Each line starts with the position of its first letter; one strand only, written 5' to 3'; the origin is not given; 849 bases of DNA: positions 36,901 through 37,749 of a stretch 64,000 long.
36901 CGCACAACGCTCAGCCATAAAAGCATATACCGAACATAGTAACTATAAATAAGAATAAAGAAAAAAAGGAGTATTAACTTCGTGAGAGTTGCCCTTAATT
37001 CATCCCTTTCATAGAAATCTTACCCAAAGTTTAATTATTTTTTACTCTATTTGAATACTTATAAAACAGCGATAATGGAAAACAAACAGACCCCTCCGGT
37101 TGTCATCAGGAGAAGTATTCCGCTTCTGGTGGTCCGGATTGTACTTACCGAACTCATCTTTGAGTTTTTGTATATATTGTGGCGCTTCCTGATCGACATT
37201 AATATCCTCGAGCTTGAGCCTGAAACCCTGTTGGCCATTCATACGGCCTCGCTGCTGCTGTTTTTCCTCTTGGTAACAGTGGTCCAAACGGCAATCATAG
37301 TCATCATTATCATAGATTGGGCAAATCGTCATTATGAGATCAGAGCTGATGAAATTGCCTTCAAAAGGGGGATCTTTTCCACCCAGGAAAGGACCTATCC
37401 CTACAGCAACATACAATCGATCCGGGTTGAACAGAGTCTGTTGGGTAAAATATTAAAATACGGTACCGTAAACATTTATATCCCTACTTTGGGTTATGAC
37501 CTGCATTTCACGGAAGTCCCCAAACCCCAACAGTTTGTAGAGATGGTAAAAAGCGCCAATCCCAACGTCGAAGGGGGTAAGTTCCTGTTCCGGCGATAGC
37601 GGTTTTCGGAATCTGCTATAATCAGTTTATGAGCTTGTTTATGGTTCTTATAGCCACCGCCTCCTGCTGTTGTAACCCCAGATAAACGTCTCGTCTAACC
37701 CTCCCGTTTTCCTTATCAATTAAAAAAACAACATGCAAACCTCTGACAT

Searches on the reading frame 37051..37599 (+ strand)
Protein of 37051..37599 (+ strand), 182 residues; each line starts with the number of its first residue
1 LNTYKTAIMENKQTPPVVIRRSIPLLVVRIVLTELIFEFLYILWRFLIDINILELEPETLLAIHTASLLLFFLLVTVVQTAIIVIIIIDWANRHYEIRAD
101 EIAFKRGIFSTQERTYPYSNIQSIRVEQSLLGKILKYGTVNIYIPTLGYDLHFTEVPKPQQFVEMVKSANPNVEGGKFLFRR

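Call 11: search_protein_families(library=pfam, proteins=[window:37051-37599:+], max_evalue=0.01)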
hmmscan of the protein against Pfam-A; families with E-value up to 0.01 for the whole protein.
window:37051-37599:+ (182 aa): 1 family
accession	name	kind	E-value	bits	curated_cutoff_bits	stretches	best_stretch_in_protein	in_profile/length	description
PF03703.20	bPH_2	-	1.7e-14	54.3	22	1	90-164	1-76/78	Bacterial PH domain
